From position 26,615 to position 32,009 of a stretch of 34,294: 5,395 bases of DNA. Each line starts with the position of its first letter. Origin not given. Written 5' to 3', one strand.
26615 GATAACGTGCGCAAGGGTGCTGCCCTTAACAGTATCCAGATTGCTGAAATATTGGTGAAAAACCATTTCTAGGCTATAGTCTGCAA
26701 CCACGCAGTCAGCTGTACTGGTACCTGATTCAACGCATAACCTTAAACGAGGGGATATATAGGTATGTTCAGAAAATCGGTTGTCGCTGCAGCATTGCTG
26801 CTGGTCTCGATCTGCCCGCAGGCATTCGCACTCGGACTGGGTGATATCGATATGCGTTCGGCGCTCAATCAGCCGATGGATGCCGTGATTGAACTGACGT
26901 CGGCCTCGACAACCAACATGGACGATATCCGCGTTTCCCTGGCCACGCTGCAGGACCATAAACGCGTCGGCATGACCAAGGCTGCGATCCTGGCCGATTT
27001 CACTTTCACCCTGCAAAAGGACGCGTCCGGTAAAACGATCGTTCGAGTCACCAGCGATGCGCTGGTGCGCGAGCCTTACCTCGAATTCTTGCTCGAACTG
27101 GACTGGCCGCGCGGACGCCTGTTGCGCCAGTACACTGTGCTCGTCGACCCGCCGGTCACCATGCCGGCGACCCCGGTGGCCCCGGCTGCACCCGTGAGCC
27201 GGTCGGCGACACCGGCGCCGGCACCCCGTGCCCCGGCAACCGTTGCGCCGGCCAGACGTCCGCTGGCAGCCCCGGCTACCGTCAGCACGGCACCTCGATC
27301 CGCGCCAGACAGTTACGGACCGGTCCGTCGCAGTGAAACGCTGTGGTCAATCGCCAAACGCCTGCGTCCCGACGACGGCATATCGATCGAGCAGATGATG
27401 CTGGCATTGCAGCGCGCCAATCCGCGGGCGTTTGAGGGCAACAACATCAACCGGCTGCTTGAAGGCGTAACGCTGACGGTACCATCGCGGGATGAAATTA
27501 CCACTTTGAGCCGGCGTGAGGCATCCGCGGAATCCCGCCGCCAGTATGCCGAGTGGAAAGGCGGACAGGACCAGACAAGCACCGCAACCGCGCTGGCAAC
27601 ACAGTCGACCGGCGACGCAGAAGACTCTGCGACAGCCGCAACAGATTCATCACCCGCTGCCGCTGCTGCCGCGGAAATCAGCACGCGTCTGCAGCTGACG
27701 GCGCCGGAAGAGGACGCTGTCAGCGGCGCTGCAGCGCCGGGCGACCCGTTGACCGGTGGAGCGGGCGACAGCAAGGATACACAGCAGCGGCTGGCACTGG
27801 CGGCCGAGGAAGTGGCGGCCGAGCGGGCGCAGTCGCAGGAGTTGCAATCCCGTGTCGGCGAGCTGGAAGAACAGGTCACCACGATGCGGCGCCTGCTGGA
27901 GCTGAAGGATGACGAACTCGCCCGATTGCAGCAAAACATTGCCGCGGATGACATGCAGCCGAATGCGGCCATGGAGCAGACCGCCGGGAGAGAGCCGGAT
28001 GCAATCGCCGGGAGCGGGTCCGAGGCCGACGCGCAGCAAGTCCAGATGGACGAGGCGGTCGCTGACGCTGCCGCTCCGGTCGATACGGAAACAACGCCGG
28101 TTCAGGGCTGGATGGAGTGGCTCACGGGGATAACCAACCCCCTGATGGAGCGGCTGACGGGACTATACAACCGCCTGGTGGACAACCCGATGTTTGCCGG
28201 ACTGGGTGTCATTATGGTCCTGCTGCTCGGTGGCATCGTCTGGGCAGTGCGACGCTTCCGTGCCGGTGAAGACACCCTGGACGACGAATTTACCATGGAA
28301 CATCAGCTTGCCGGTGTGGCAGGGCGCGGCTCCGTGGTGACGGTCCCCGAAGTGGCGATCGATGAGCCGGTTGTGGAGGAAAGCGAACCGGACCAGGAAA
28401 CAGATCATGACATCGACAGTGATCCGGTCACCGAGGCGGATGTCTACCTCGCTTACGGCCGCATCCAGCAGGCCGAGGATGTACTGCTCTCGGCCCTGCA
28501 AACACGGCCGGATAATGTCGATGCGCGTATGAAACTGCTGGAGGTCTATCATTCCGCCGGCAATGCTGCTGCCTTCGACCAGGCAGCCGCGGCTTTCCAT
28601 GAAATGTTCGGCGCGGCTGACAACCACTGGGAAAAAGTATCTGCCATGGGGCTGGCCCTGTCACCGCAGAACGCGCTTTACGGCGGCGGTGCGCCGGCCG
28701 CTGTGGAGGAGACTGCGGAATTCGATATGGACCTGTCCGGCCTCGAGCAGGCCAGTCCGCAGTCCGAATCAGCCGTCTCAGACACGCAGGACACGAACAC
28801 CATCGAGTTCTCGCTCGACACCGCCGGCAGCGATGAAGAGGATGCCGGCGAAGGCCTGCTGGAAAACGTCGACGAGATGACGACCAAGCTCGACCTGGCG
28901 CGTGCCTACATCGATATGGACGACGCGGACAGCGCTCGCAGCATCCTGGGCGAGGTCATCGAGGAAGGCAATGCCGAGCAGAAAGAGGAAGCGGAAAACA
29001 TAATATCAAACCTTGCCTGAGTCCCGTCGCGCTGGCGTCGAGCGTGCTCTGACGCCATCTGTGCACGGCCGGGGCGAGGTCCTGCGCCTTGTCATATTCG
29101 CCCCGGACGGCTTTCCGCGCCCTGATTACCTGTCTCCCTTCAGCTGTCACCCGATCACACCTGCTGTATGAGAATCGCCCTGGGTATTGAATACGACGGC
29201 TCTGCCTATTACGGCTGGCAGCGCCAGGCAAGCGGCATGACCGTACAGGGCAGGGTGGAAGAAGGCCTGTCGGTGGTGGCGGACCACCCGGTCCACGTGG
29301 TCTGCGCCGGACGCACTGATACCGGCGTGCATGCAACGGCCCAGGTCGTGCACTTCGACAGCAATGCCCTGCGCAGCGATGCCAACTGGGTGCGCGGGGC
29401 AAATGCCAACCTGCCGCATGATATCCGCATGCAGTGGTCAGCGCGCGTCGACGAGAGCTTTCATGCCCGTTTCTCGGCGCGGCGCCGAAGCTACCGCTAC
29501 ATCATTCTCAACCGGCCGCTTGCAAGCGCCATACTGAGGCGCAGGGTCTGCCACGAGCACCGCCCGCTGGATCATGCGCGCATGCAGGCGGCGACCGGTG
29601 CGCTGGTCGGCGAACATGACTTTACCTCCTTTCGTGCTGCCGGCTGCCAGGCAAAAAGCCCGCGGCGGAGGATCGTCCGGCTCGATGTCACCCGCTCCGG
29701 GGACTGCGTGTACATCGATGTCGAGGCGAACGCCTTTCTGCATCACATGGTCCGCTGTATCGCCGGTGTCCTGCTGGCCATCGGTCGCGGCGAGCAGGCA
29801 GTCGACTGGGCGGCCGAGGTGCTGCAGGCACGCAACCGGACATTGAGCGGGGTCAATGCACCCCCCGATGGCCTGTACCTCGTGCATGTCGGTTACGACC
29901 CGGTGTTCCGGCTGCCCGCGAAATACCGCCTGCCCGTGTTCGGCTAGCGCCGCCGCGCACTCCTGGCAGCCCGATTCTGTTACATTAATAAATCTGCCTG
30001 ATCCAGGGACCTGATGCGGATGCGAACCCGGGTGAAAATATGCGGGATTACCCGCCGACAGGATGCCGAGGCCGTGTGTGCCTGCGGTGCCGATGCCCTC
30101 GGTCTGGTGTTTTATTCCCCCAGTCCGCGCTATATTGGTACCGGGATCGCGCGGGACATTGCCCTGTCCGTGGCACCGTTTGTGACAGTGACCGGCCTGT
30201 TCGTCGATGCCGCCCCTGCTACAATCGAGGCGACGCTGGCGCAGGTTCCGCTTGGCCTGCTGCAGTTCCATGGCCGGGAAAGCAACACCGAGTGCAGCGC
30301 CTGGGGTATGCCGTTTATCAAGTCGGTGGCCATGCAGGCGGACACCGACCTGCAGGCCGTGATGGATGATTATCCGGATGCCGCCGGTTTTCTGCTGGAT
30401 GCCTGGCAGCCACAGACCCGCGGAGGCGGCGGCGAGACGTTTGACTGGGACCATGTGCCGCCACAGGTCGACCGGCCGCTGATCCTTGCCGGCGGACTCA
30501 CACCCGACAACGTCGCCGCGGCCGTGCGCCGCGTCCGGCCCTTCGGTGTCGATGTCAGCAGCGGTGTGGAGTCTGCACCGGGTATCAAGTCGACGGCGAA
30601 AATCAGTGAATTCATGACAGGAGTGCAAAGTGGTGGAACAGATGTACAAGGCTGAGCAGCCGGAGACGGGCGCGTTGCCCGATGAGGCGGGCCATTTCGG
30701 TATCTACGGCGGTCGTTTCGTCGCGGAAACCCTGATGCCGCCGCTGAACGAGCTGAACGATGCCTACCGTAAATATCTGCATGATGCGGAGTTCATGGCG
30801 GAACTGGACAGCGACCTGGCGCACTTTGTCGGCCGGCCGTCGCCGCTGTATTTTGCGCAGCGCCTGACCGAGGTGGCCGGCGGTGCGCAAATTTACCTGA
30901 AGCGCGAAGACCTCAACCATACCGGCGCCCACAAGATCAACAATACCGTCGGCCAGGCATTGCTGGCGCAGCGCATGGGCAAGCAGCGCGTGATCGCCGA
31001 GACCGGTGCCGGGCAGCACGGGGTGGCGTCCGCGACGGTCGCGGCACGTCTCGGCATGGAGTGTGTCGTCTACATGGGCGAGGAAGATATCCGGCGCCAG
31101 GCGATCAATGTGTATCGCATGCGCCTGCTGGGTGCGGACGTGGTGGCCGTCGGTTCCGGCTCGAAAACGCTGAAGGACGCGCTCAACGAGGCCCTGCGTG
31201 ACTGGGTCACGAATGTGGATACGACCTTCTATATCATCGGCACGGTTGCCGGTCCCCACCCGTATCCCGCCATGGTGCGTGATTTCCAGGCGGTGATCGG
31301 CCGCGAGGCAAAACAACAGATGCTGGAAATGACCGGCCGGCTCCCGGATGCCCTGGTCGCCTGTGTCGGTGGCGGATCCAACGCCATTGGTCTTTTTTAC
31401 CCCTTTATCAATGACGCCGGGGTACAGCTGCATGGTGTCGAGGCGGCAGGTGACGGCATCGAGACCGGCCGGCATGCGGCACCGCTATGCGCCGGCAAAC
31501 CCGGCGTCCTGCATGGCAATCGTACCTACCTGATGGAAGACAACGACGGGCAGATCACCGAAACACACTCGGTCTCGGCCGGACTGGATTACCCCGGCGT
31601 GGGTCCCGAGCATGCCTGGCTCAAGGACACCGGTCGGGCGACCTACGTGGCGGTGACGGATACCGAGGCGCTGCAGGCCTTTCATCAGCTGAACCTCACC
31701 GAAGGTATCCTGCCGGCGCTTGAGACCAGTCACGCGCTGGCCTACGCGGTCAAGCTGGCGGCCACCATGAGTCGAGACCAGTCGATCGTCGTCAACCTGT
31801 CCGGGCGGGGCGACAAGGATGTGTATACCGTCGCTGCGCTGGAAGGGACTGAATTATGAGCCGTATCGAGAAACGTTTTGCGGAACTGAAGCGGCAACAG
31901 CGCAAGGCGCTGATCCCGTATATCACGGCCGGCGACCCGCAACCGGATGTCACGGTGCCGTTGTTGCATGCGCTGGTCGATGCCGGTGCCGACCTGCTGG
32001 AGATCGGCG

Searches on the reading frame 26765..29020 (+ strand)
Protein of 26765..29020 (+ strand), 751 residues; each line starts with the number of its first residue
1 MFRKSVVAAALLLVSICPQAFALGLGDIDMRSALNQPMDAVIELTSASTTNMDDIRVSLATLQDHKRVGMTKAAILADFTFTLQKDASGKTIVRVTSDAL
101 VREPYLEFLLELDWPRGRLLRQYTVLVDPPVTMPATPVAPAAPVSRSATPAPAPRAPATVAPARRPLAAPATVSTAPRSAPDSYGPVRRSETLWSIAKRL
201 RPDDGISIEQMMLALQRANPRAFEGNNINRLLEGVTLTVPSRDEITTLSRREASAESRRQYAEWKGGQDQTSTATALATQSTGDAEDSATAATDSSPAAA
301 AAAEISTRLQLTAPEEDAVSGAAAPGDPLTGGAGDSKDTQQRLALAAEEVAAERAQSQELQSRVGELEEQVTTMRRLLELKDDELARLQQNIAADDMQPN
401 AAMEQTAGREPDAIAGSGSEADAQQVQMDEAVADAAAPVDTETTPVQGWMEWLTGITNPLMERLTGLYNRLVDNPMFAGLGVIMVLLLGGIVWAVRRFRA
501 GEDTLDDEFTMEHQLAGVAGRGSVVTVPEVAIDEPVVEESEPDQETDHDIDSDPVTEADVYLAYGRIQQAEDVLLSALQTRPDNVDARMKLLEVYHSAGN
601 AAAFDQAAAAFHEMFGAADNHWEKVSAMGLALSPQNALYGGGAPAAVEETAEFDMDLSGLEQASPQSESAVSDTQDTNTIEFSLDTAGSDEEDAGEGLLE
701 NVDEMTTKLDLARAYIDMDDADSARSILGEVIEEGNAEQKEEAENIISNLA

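Call 63: search_protein_families(library=pfam, proteins=[window:26765-29020:+], max_evalue=0.00001)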
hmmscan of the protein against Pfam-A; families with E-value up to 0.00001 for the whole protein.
window:26765-29020:+ (751 aa): 3 families
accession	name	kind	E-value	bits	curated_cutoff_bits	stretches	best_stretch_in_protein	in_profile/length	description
PF25800.1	FimV_N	-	1.3e-36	125.4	27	1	23-130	1-108/108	FimV N-terminal domain Ig-like domain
PF14559.12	TPR_19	-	1.1e-08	35.7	25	0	562-602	2-42/68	Tetratricopeptide repeat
PF13428.12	TPR_14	-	1.5e-06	28.7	23.5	0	558-593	8-43/44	Tetratricopeptide repeat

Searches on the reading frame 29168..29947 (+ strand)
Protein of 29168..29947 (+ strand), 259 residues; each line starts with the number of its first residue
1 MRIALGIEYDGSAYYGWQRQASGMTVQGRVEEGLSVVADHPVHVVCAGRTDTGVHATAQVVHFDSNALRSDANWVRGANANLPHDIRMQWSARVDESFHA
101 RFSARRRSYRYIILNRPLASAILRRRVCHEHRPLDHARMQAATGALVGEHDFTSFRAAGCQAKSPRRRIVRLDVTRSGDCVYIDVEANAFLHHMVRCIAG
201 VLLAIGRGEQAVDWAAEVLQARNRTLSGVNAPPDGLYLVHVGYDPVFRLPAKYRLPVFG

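Call 63: search_protein_families(library=pfam, proteins=[window:29168-29947:+], max_evalue=0.00001)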
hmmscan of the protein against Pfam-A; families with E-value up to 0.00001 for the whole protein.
window:29168-29947:+ (259 aa): 1 family
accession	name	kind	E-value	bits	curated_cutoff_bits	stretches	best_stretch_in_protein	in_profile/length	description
PF01416.25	PseudoU_synth_1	-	2.5e-43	147.4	23.3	2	145-244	4-108/108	tRNA pseudouridine synthase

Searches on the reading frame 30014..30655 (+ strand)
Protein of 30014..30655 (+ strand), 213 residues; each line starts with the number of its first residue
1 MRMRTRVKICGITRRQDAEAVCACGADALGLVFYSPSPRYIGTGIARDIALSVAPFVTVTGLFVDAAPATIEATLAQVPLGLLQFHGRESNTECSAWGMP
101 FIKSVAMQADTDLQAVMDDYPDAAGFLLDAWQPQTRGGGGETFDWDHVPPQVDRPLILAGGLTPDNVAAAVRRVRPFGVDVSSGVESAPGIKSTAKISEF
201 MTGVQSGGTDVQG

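Call 63: search_protein_families(library=pfam, proteins=[window:30014-30655:+], max_evalue=0.00001)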
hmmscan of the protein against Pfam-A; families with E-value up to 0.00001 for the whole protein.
window:30014-30655:+ (213 aa): 1 family
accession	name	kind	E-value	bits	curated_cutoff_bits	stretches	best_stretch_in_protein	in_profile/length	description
PF00697.28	PRAI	-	1.8e-40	139.1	22.7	1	7-201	1-191/193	N-(5'phosphoribosyl)anthranilate (PRA) isomerase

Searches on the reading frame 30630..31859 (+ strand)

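Call 63: search_protein_families(library=pfam, proteins=[window:30630-31859:+], max_evalue=0.00001)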
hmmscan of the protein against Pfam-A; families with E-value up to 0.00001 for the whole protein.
window:30630-31859:+ (409 aa): 1 family
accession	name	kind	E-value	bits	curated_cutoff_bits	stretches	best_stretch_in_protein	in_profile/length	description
PF00291.31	PALP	-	7.6e-42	144.1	35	1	68-392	5-295/295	Pyridoxal-phosphate dependent enzyme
